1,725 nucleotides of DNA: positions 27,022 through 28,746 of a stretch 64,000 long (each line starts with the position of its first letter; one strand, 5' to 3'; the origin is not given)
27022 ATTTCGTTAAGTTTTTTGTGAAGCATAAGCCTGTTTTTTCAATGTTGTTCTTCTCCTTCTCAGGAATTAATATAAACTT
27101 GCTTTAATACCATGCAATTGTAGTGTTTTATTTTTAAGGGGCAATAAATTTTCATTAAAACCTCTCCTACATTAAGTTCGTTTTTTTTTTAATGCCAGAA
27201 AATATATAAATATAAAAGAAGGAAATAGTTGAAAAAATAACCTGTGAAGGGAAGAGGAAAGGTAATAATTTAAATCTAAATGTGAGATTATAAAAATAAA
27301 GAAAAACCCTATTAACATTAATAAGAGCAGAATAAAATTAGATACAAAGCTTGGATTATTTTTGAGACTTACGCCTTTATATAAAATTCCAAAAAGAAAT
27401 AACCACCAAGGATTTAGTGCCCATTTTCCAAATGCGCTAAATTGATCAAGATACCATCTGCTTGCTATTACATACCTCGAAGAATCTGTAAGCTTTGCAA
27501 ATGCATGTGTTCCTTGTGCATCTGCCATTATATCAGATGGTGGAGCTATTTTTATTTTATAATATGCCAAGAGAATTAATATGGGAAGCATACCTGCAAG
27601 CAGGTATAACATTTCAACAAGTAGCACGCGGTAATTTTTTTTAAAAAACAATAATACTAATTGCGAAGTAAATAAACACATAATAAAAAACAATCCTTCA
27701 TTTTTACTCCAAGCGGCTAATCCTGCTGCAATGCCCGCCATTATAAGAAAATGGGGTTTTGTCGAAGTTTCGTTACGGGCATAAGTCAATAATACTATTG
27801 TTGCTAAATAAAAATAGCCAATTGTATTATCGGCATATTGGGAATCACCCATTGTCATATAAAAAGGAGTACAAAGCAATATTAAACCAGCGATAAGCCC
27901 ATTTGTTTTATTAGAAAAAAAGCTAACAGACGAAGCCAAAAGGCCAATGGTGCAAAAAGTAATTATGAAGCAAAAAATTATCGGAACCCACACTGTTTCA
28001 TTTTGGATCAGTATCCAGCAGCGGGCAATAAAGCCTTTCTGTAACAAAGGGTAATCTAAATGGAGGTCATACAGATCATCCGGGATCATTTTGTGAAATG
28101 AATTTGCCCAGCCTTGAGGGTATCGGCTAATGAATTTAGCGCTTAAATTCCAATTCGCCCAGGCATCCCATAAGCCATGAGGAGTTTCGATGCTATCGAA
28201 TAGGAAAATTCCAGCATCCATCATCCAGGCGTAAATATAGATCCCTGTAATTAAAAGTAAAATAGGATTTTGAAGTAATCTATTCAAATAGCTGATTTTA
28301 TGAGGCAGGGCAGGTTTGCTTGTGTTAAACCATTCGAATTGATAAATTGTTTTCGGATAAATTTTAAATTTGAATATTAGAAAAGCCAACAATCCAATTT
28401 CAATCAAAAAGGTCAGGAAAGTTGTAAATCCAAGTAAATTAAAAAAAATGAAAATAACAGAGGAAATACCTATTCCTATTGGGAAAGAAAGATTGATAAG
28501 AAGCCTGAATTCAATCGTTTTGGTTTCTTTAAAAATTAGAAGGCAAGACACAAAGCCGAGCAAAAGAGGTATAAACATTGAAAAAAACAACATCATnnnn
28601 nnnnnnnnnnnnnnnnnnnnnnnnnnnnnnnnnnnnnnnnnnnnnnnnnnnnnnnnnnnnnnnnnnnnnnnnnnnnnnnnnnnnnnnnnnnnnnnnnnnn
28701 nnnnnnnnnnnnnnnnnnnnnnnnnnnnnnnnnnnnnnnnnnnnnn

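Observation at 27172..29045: Duplicated, translationally coupled two-gene module (large polytopic protein + 150 aa single-TM protein) present as diverged paralogs A (27172-29045) and B (41037-42976)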

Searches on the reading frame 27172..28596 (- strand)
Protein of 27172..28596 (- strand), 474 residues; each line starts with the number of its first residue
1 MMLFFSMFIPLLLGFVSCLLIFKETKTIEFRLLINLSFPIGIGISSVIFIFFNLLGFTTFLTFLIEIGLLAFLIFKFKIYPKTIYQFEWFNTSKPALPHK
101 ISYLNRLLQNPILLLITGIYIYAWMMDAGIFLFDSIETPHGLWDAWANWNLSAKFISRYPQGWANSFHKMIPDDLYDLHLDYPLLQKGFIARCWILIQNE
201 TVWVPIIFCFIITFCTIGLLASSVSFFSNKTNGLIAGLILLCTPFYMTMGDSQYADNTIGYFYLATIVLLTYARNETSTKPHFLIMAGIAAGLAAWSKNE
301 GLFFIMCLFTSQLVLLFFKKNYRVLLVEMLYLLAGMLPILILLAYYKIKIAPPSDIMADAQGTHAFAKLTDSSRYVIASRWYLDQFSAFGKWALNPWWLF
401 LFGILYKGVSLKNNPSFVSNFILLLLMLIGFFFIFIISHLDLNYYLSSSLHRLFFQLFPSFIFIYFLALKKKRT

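Call 6: search_protein_families(library=pfam, proteins=[window:27172-28596:-], max_evalue=0.1)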
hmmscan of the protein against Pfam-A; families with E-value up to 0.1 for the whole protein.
window:27172-28596:- (474 aa): 1 family
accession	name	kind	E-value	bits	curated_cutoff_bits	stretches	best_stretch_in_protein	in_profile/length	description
PF13231.12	PMT_2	-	2.1e-09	38.2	26.1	1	189-343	8-154/160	Dolichyl-phosphate-mannose-protein mannosyltransferase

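Call 7: search_protein_families(library=ncbifam, proteins=[window:27172-28596:-], max_evalue=0.1)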
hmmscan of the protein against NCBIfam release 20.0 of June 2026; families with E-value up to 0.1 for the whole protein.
window:27172-28596:- (474 aa): 0 families

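Call 11: find_homologous_proteins(query=window:27172-28596:-)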
Query window:27172-28596:- (474 aa): 252 proteins with E <= 0.001 among 8000 candidates; the best 120 are listed.
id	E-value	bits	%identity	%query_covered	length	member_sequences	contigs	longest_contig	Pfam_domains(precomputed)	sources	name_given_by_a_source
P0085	2.6e-294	995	95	100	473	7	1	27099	PF13231.13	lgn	-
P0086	5.5e-235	799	76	99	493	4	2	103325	PF13231.13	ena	-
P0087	9.3e-220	749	75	100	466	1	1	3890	PF13231.13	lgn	-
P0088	2.3e-216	738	73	100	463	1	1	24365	PF13231.13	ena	-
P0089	3.9e-211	720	73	99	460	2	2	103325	PF13231.13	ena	-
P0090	3.2e-210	717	71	99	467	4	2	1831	PF13231.13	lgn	-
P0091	1.1e-208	712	73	99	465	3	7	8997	PF13231.13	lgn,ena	-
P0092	6.3e-207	706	71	99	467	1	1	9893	PF13231.13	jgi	jgi:hypothetical protein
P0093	7.2e-207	706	71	100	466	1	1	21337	PF13231.13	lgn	-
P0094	1.1e-206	706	70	99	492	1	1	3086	PF13231.13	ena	-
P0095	9.9e-206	703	70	100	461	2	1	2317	PF13231.13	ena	-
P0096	1.6e-204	699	69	100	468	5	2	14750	PF13231.13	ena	-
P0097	2.7e-199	681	68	100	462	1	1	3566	PF13231.13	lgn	-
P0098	1.6e-196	672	66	99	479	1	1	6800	PF13231.13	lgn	-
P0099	2.2e-196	672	66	100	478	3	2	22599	PF13231.13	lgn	-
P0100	3.2e-196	671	67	100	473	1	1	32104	PF13231.13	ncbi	-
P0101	1.6e-195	669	67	99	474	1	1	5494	PF13231.13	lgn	-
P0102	1.2e-192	659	65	100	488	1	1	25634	PF13231.13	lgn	-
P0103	4.4e-192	657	67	99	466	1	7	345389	PF13231.13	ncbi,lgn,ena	-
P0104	5.7e-191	654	67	99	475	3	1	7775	PF13231.13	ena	-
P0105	7.8e-191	653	64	100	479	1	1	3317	PF13231.13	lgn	-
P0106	6.2e-190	650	65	97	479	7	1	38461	PF13231.13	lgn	-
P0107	8.1e-190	650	66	100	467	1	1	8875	PF13231.13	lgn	-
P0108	8.0e-188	643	65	99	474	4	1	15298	PF13231.13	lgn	-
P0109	2.5e-187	642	63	99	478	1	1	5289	PF13231.13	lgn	-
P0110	2.7e-187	642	66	97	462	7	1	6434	PF13231.13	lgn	-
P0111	1.7e-185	636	63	99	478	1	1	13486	PF13231.13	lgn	-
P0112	1.2e-184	633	66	98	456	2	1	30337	PF13231.13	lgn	-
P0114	5.4e-184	631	66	97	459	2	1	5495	PF13231.13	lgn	-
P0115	7.2e-184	630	65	100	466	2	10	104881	PF13231.13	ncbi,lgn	-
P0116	1.3e-182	626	65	99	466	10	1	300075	PF13231.13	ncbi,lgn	-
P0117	3.5e-182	625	62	99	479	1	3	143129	PF13231.13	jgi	jgi:hypothetical protein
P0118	9.4e-182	623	64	99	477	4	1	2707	PF13231.13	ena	-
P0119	1.5e-181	623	62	99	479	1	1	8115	PF13231.13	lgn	-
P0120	2.6e-181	622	62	100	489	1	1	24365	PF13231.13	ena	-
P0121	1.5e-180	619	62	100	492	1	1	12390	PF13231.13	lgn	-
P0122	3.5e-180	618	62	99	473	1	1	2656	PF13231.13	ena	-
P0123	1.4e-179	616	60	100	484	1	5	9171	PF13231.13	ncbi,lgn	-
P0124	1.6e-179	616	63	99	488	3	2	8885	PF13231.13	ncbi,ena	-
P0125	5.4e-179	614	59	100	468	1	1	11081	PF13231.13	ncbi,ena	-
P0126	3.0e-178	612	63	100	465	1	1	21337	PF13231.13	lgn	-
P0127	1.3e-177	610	61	100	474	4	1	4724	PF13231.13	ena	-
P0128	3.0e-177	609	62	99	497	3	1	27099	PF13231.13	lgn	-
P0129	9.0e-177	607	63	100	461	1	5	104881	PF13231.13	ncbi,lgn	-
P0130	4.5e-175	601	61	100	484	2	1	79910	PF13231.13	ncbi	-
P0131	3.8e-174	598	59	100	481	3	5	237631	PF13231.13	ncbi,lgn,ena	-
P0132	4.6e-173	595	60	100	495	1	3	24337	PF13231.13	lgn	-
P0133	2.8e-172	592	59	96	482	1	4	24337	PF13231.13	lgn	-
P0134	8.4e-172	591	60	100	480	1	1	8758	PF13231.13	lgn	-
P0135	6.9e-171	588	63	96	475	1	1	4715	PF13231.13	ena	-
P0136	1.1e-170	587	60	100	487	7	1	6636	PF13231.13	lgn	-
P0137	5.8e-170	585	60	100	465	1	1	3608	PF13231.13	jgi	jgi:hypothetical protein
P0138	5.9e-170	585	70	84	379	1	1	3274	PF13231.13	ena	-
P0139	1.6e-168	580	59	100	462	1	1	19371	PF13231.13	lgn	-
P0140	2.3e-168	579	61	95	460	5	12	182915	PF13231.13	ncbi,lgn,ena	-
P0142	2.0e-167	576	57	97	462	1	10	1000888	PF13231.13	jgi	jgi:hypothetical protein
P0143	4.6e-167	575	59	100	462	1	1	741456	PF13231.13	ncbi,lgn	ncbi:MAG: glycosyltransferase family 39 protein [Bacteroidota bacterium]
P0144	8.9e-167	574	58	100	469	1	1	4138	PF13231.13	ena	-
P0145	1.1e-165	570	62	94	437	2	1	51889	PF13231.13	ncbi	ncbi:MAG: glycosyltransferase family 39 protein [Bacteroidota bacterium]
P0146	3.2e-165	569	59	100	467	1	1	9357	PF13231.13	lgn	-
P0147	1.2e-163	564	56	100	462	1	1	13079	PF13231.13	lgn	-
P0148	3.9e-163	562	56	100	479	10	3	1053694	PF13231.13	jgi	jgi:hypothetical protein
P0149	7.6e-162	558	57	100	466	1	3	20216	PF13231.13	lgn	-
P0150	1.4e-161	557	57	100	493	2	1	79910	PF13231.13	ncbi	-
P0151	1.6e-161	557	70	78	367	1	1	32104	PF13231.13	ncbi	ncbi:MAG: glycosyltransferase family 39 protein [Bacteroidota bacterium]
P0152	1.8e-161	557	57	96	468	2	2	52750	PF13231.13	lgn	-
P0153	1.4e-160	554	55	100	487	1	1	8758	PF13231.13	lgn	-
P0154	3.7e-160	552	56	94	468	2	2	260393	PF13231.13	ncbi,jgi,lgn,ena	jgi:hypothetical protein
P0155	1.3e-159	550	56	96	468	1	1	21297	PF13231.13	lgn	-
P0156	1.7e-159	550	56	99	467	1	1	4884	PF13231.13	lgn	-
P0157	2.3e-159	550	55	99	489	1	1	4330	PF13231.13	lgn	-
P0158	5.4e-159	548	56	100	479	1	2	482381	PF13231.13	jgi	jgi:hypothetical protein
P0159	6.5e-158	545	56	100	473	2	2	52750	PF13231.13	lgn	-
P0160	4.7e-157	542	56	100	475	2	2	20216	PF13231.13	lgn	-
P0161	4.7e-157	542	56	100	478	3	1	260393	PF13231.13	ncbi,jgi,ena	jgi:hypothetical protein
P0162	1.3e-155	537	54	100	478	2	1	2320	PF13231.13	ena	-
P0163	1.6e-153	530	53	100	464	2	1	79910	PF13231.13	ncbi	-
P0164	4.7e-153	529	58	93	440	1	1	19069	PF13231.13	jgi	jgi:hypothetical protein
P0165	5.8e-153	528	69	73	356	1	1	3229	PF13231.13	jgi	jgi:hypothetical protein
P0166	7.2e-153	528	56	95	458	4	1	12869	PF13231.13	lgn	-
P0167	9.3e-152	525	55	95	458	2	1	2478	PF13231.13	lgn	-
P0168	4.0e-150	519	54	99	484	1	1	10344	PF13231.13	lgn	-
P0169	2.0e-148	514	62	84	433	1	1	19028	PF13231.13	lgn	-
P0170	1.9e-147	510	53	100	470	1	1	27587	PF13231.13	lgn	-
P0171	7.6e-147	508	59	86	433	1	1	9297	PF13231.13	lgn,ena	-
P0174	8.6e-147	508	55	95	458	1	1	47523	PF13231.13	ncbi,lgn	ncbi:MAG: glycosyltransferase family 39 protein [Bacteroidia bacterium]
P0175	1.1e-146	508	59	86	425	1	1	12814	PF13231.13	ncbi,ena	-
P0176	5.7e-142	492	51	100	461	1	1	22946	PF13231.13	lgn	-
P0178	2.4e-141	490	65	73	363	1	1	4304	PF13231.13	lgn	-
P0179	1.3e-135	471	50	96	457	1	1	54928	PF13231.13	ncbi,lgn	-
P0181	3.4e-134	467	48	100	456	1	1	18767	PF13231.13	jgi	jgi:hypothetical protein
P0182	6.8e-133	462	51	100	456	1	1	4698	PF13231.13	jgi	jgi:hypothetical protein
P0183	1.9e-129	451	49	100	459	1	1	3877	PF13231.13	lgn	-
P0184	1.1e-128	448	69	62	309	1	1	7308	PF13231.13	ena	-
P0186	1.4e-119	418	66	62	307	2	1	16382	PF13231.13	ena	-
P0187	3.2e-117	411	65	63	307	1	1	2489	PF13231.13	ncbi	-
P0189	1.0e-110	389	58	67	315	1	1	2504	PF13231.13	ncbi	ncbi:MAG TPA: glycosyltransferase family 39 protein, partial [Arachidicoccus sp.]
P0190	5.4e-105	370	59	64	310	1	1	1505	PF13231.13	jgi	-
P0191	1.1e-103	366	42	100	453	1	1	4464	PF13231.13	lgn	-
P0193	1.4e-99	352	40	100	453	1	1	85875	PF13231.13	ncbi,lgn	-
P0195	2.4e-98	348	53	66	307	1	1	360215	PF13231.13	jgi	jgi:hypothetical protein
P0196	1.2e-73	267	41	74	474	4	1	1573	PF02366.25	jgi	jgi:hypothetical protein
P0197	2.9e-73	266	50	58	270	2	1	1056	PF13231.13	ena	-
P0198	6.0e-72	261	42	74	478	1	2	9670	PF02366.25,PF13231.13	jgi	jgi:hypothetical protein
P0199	7.9e-72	261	35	96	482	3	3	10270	PF13231.13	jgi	jgi:hypothetical protein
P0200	4.1e-71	259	39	73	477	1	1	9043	PF02366.25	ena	-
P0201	5.8e-70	255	34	99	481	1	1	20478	PF13231.13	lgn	-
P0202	1.8e-67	247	32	100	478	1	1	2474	PF13231.13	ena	-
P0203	5.4e-67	245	37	72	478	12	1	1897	PF02366.25,PF13231.13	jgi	jgi:hypothetical protein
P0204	9.5e-67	244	33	98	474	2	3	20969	-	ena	-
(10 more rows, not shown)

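Call 31: search_solved_structures(query=A2, max_evalue=1)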
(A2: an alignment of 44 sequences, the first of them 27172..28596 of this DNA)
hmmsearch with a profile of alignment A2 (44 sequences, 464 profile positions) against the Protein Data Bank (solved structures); distinct sequences matched with E-value up to 1: 0.

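Call 36: predict_structure(alignment_id=A2)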
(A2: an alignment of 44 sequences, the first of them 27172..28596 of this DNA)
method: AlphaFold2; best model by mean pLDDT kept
length: 474 residues; sequences in the alignment: 44
mean_pLDDT: 88.5   pTM: 0.92
mean pLDDT of the five models: 88.5, 87.0, 85.4, 85.3, 84.6
residues with pLDDT >= 90: 311; 70-90: 116; 50-70: 37; < 50: 10
segments of 3 or more residues with pLDDT < 50: 90-98
pLDDT, mean of each block of 10 residues (from residue 1): 95 96 83 96 98 97 98 88 54 46 77 94 95 88 70 94 90 69 93 97 93 97 93 94 82 86 98 88 97 96 97 89 95 98 95 70 81 96 89 81 87 85 97 90 90 93 93 61
secondary structure, 60 per line:
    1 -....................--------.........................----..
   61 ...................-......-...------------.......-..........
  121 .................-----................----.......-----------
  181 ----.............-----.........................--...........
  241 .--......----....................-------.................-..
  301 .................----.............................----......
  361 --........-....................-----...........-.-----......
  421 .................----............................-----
elements in order: H2-21 H30-54 H59-79 H81-86 H103-109 H111-137 H143-158 H163-169 H185-197 H203-227 H230-241 H244-249 H254-273 H281-297 H299-317 H322-350 H355-360 H363-370 H372-391 H397-407 H415-437 H442-468

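Call 50: find_encoding_contigs(protein=P0201, flank=4000, max_places=2)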
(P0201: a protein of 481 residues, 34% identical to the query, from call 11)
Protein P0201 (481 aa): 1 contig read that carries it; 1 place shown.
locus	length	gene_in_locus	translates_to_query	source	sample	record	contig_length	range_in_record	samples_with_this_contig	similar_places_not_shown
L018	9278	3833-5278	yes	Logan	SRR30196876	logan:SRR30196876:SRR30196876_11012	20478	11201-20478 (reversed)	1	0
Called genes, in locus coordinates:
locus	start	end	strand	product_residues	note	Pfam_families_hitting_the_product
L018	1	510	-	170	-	?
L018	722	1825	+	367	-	PF00070:Pyr_redox (faint), PF00890:FAD_binding_2, PF01134:GIDA (faint), PF01266:DAO, PF03486:HI0933_like (faint), PF07992:Pyr_redox_2 (faint), PF12831:FAD_oxidored (faint), PF13450:NAD_binding_8 (weak)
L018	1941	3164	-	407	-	PF02401:LYTB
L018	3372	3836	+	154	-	-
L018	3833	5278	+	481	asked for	PF13231:PMT_2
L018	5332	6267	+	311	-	PF00535:Glycos_transf_2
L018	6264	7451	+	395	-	PF13524:Glyco_trans_1_2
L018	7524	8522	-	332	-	PF01073:3Beta_HSD, PF01370:Epimerase, PF07993:NAD_binding_4 (faint), PF13460:NAD_binding_10 (weak), PF16363:GDP_Man_Dehyd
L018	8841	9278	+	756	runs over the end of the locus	PF10131:PTPS_related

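Call 51: find_encoding_contigs(protein=P0204, flank=4000, max_places=2)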
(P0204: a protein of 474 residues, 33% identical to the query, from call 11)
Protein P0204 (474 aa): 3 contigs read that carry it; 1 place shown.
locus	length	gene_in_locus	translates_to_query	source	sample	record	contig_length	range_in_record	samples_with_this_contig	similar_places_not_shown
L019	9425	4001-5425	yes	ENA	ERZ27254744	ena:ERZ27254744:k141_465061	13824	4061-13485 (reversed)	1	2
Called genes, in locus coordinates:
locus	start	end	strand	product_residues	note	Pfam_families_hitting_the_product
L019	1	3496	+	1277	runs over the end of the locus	?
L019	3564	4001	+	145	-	-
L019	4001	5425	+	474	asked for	-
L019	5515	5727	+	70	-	-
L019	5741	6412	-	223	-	PF07963:N_methyl (weak)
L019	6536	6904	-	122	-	-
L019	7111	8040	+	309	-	PF00578:AhpC-TSA, PF08534:Redoxin, PF13905:Thioredoxin_8 (weak), PF17991:Thioredoxin_10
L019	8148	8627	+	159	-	-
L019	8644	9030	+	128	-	PF00581:Rhodanese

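Call 52: find_encoding_contigs(protein=P0198, flank=4000, max_places=2)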
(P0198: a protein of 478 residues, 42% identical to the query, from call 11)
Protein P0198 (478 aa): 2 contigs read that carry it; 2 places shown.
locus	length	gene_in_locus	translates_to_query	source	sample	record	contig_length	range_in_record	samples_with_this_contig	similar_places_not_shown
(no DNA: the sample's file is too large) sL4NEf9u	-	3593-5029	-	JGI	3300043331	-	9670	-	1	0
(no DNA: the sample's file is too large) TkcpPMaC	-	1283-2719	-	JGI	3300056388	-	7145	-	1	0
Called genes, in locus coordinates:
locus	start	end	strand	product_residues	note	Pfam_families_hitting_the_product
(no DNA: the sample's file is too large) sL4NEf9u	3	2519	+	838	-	?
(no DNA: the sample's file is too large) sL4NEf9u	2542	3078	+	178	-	-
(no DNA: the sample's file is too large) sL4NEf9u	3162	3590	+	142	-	-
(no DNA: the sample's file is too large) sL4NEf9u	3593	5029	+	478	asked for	PF13231:PMT_2, PF02366:PMT (weak)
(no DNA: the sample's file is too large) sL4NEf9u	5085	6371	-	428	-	PF00542:Ribosomal_L12 (weak), PF06739:SBBP (faint), PF08450:SGL (faint), PF01436:NHL (faint)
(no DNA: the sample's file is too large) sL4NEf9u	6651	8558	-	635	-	PF06480:FtsH_ext, PF06068:TIP49 (weak), PF00004:AAA, PF07728:AAA_5 (weak), PF17862:AAA_lid_3, PF01434:Peptidase_M41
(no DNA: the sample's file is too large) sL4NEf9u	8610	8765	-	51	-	-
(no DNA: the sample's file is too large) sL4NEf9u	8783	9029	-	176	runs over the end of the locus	PF11734:TilS_C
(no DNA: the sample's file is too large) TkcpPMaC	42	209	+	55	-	-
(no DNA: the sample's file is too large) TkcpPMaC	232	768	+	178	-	-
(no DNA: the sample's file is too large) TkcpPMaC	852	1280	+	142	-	-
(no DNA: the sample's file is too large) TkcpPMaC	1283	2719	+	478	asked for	PF13231:PMT_2, PF02366:PMT (weak)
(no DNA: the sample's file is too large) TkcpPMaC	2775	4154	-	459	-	PF00542:Ribosomal_L12 (weak), PF01436:NHL (faint), PF06739:SBBP (faint)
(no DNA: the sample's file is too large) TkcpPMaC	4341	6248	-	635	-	PF06480:FtsH_ext, PF06068:TIP49 (weak), PF00004:AAA, PF07728:AAA_5 (weak), PF17862:AAA_lid_3, PF01434:Peptidase_M41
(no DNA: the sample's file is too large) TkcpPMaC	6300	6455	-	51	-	-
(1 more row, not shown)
